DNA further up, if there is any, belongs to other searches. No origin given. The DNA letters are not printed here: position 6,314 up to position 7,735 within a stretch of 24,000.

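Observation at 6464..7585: Arginase-family ureohydrolase between the urea symporter and the urease accessory genes: a possible urea-generating feeder enzyme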

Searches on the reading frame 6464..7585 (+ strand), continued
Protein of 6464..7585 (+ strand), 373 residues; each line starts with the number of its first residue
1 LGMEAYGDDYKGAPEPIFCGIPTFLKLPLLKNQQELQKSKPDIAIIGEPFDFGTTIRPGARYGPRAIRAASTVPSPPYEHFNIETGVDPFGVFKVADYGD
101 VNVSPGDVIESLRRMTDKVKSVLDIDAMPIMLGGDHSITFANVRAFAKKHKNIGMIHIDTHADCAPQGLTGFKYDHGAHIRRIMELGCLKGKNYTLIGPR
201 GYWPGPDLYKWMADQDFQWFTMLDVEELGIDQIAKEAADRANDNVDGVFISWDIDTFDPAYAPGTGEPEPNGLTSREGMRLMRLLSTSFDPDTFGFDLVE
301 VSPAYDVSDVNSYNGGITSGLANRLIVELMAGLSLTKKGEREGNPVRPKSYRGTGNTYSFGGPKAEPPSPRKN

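Call 20: search_solved_structures(query=window:6464-7585:+, max_evalue=1e-45, show_alignments=5)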
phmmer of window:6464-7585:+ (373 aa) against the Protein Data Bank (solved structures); distinct sequences matched with E-value up to 1e-45: 5.
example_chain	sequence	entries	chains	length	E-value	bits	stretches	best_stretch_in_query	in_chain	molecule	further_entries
3nio_A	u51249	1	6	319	2e-52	181.9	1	12-313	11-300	Guanidinobutyrase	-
7esr_A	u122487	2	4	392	4.9e-50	174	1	15-335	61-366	Probable agmatinase 2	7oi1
1gq6_A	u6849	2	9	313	1.7e-49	172.2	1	15-330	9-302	PROCLAVAMINATE AMIDINO HYDROLASE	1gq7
9fek_A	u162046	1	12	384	2.7e-48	168.2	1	15-313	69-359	Putative agmatinase 2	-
3nip_A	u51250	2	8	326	3e-48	168.1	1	13-315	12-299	3-guanidinopropionase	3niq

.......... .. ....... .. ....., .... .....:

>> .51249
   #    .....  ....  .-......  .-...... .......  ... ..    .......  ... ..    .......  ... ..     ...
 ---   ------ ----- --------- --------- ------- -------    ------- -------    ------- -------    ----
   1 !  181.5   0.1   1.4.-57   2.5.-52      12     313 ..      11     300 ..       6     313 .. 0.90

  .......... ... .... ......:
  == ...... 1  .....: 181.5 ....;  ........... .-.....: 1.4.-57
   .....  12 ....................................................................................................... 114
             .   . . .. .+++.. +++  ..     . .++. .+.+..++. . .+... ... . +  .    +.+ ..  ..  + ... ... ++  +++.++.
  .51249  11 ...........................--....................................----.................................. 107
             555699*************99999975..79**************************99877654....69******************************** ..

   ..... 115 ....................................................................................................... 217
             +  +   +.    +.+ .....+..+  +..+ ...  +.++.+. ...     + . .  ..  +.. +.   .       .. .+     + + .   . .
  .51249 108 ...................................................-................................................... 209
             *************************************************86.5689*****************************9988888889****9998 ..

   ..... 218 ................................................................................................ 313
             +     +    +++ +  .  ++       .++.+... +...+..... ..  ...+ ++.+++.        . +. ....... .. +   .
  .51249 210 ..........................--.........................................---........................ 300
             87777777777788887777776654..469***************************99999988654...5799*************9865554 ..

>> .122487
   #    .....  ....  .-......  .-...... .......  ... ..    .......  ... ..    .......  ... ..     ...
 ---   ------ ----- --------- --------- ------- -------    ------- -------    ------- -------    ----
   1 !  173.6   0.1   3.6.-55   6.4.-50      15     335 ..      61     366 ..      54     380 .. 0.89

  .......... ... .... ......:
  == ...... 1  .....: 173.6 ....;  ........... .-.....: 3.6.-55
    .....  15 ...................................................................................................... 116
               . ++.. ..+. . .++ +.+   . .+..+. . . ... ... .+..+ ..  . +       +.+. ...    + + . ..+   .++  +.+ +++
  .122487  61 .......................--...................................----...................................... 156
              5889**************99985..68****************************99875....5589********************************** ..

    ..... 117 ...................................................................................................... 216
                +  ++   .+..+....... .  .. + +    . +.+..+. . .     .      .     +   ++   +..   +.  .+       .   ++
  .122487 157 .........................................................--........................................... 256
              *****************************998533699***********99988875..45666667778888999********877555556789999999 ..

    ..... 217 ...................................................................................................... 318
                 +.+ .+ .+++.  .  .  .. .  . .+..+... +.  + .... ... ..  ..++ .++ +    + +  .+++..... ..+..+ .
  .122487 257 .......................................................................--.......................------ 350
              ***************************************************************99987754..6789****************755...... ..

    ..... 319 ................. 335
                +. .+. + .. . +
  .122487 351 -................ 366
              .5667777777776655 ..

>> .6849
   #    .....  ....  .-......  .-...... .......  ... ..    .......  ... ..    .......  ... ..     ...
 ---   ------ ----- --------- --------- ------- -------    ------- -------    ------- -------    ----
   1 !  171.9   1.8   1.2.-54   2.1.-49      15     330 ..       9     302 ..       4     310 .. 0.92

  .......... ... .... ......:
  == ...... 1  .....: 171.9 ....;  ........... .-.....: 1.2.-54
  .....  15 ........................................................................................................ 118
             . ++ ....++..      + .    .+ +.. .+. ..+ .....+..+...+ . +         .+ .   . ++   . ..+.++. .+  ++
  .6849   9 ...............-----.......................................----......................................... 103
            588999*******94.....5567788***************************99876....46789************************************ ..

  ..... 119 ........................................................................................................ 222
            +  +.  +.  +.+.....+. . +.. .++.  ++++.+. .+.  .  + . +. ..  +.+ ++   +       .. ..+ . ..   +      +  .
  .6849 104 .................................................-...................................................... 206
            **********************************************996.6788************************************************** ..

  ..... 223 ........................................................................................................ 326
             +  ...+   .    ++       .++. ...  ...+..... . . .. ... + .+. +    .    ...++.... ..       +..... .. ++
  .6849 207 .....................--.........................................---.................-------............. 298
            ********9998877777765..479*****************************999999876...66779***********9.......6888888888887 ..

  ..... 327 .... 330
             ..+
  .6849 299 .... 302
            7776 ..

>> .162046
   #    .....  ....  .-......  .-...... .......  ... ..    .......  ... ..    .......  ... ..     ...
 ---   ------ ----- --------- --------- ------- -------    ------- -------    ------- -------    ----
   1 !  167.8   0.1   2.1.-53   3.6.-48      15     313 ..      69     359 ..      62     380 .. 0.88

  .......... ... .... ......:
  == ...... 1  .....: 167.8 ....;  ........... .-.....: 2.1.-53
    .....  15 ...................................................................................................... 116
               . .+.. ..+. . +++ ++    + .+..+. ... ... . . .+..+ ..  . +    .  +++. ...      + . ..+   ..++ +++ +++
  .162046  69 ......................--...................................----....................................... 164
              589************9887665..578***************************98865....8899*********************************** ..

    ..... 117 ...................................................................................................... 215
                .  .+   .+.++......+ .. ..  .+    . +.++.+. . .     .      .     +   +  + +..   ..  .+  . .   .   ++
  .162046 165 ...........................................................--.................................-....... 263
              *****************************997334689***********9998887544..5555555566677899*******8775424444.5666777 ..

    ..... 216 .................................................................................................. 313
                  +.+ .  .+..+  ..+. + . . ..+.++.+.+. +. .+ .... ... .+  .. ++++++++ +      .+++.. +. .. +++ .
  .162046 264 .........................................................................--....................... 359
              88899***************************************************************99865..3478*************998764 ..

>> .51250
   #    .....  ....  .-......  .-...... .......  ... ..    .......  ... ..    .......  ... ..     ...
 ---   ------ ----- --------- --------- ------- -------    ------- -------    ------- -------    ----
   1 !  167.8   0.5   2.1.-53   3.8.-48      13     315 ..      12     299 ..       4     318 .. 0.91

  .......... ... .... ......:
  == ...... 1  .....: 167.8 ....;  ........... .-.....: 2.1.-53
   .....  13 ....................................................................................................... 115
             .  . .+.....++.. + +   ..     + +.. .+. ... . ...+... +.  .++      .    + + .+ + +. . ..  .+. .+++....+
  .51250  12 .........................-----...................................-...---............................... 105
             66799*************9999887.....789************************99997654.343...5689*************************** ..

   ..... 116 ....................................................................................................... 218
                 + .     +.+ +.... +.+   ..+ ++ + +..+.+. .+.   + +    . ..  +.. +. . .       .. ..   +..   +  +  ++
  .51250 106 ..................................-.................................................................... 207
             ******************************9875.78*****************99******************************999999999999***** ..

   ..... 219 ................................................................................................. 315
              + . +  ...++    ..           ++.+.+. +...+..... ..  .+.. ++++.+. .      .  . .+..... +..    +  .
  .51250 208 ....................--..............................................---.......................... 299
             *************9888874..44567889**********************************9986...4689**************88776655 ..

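Call 21: list_cluster_members(proteins=[P0002, P0011, P0021, P0020, P0006, P0015, P0003, P0026])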
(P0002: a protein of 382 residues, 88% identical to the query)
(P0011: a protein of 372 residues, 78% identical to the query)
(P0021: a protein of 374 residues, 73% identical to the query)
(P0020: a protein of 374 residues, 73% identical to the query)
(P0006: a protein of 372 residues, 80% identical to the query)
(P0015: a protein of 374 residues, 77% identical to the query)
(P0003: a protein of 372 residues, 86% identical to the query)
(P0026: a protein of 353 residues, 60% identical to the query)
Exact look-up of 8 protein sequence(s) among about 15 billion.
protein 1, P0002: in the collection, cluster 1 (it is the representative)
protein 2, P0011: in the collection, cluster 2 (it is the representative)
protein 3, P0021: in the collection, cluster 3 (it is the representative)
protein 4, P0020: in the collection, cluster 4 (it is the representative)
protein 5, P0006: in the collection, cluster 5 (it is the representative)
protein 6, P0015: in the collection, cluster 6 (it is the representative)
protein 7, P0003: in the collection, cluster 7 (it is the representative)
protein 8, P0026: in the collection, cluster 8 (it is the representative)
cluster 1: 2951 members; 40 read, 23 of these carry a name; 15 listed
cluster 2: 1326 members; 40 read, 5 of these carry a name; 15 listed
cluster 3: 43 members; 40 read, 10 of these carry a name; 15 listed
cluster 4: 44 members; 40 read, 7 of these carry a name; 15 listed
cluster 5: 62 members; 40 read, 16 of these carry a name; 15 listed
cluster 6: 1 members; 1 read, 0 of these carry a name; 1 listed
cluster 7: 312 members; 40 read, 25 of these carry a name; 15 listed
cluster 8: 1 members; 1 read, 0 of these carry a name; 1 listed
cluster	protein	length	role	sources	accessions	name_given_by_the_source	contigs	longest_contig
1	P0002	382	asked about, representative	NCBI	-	-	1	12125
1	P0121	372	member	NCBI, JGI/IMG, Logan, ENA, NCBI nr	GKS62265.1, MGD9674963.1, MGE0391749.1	MAG: agmatinase family protein [Candidatus Nitrosocosmicus sp.] | agmatinase | agmatinase [Candidatus Nitrosocosmicus sp.]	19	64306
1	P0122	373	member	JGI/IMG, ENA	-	agmatinase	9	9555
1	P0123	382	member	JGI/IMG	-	agmatinase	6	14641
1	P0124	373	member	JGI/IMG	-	agmatinase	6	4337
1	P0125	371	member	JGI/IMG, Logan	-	agmatinase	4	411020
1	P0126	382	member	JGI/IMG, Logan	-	guanidinobutyrase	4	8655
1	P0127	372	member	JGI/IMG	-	guanidinobutyrase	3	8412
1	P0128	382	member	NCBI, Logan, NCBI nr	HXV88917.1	MAG TPA: agmatinase family protein [Nitrososphaeraceae archaeon] | agmatinase family protein [Nitrososphaeraceae archaeon]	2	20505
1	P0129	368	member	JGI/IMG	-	agmatinase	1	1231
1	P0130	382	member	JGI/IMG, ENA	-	agmatinase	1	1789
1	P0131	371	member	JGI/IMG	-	guanidinobutyrase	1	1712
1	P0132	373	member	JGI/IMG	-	guanidinobutyrase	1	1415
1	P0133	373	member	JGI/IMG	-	agmatinase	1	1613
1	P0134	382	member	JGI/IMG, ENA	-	agmatinase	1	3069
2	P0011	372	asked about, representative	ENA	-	-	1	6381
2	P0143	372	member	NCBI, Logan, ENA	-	-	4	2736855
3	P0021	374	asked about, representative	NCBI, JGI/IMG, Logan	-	-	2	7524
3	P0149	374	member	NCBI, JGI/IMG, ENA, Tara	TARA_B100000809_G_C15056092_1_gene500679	agmatinase | strand:- start:66 stop:1190 length:1125 start_codon:yes stop_codon:yes gene_type:complete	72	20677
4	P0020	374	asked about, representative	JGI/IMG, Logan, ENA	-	-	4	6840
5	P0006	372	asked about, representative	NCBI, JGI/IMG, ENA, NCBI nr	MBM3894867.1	MAG: agmatinase [Thaumarchaeota archaeon] | agmatinase [Nitrososphaerota archaeon]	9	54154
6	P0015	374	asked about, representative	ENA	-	-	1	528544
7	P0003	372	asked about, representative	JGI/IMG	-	-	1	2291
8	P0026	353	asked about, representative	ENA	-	-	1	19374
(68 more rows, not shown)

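Call 22: find_encoding_contigs(protein=P0149, flank=10000, max_places=4)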
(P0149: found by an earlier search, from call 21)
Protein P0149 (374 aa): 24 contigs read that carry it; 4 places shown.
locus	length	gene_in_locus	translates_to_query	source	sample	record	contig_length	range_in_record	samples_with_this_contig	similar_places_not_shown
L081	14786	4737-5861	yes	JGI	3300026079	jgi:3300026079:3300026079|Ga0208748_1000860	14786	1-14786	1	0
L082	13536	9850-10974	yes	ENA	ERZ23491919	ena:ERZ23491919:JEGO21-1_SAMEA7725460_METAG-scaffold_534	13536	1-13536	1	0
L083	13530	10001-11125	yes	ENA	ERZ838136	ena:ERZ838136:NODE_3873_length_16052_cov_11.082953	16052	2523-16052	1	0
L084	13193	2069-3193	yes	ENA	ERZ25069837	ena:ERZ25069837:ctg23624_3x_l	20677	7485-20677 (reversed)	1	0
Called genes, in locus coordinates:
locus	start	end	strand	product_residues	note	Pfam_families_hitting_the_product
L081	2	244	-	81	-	?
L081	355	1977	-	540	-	PF00474:SSF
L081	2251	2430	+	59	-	-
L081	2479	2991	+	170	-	-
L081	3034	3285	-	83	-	-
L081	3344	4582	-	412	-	-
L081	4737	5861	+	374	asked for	PF00491:Arginase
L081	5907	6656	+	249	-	-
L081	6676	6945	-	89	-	-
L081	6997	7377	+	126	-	-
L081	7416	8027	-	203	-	-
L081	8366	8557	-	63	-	PF00313:CSD, PF08206:OB_RNB (weak)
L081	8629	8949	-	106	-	PF01176:eIF-1a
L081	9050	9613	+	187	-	PF03692:CxxCxxCC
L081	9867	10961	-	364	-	PF08240:ADH_N, PF16912:Glu_dehyd_C, PF00107:ADH_zinc_N, PF13602:ADH_zinc_N_2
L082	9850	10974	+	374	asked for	PF00491:Arginase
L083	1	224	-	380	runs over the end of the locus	PF22023:Pus10_THUMP_arc, PF21238:Pus10_C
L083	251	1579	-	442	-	PF02881:SRP54_N, PF00448:SRP54, PF01656:CbiA (faint), PF02978:SRP_SPB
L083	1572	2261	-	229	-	PF01902:Diphthami_syn_2_N, PF28410:Diphthami_syn_2_C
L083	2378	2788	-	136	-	PF21485:IF5A-like_N, PF01287:eIF-5a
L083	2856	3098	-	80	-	-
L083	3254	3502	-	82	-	-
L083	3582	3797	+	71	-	-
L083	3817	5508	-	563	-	PF00118:Cpn60_TCP1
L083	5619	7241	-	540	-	PF00474:SSF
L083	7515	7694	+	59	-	-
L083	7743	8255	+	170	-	-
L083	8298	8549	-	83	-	-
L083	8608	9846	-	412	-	-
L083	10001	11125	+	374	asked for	PF00491:Arginase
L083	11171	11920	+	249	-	-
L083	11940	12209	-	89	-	-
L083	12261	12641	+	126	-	-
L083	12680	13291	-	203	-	-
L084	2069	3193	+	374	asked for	PF00491:Arginase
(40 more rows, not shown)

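Call 23: find_encoding_contigs(protein=P0058, flank=8000, max_places=2)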
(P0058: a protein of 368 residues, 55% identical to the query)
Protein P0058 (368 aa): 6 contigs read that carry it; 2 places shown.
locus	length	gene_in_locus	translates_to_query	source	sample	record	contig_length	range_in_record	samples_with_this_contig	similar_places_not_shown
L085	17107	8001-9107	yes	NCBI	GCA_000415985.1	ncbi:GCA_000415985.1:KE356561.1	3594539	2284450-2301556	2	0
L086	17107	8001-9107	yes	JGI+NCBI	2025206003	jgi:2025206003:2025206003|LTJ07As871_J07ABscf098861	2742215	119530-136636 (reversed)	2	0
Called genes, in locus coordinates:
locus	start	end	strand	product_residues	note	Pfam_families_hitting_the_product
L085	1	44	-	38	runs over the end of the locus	-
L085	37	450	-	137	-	-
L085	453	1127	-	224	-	PF04967:HTH_10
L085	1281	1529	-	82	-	-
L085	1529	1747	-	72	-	-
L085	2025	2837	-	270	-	-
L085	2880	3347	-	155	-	PF13520:AA_permease_2, PF00324:AA_permease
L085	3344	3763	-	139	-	PF00582:Usp (weak)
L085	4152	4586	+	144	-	-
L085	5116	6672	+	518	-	PF00474:SSF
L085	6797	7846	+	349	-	PF04014:MazE_antitoxin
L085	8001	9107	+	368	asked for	PF00491:Arginase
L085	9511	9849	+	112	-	-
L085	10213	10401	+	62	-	-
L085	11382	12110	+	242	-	PF20108:DUF6498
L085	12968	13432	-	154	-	-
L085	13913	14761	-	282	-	PF14344:DUF4397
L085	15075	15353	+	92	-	PF25213:HVO_A0261_N (weak), PF01022:HTH_5, PF12840:HTH_20, PF24033:DUF7342 (weak)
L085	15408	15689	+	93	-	PF26119:DUF8036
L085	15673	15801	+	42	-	-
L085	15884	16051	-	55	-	-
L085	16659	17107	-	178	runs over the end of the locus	-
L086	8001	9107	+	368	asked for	PF00491:Arginase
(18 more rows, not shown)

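Call 25: search_protein_families(library=pfam, proteins=[L083:11171-11920:+, L085:9511-9849:+, L085:6797-7846:+, L083:7743-8255:+, L083:12680-13291:-], max_evalue=1)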
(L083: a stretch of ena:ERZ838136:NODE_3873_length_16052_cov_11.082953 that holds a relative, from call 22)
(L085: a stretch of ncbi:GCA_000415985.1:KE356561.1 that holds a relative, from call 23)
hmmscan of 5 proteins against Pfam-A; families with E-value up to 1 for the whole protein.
L083:11171-11920:+ (249 aa): 1 family
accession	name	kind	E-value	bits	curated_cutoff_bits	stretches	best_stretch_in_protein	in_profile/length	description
PF13386.12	DsbD_2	-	0.00016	22.1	24.9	1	63-231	33-196/199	Cytochrome C biogenesis protein transmembrane region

L085:9511-9849:+ (112 aa): 0 families

L085:6797-7846:+ (349 aa): 2 families
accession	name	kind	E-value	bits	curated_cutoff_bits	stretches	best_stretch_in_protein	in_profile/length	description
PF04014.23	MazE_antitoxin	-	5.9e-09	36.2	24.7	1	13-58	1-45/48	Antidote-toxin recognition MazE, bacterial antitoxin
PF01895.24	PhoU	-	0.00019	22.2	23.5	1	148-234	4-86/89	PhoU domain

L083:7743-8255:+ (170 aa): 1 family
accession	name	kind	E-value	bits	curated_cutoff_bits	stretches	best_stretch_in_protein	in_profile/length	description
PF11360.13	DUF3110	-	0.2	12.4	20.2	1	105-135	26-56/84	Protein of unknown function (DUF3110)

L083:12680-13291:- (203 aa): 0 families

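Call 30: find_encoding_contigs(protein=P0026, flank=7000, max_places=1)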
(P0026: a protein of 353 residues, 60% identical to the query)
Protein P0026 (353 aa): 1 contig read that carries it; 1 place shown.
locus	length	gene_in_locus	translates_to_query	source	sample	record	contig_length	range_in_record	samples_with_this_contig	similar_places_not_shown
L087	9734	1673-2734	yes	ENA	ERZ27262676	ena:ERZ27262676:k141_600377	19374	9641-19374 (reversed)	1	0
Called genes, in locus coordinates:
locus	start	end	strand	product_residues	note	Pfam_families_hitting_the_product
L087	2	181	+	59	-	?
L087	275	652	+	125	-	-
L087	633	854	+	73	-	-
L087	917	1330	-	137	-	-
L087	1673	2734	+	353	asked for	PF00491:Arginase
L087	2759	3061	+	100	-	PF00547:Urease_gamma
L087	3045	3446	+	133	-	PF00699:Urease_beta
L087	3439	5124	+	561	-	PF00449:Urease_alpha, PF01979:Amidohydro_1, PF07969:Amidohydro_3 (weak)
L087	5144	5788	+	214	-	PF01730:UreF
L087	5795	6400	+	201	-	PF02492:cobW, PF03308:MeaB (faint)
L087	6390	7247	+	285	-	PF01774:UreD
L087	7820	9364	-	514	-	PF00474:SSF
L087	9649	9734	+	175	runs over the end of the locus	PF14464:Prok-JAB (weak)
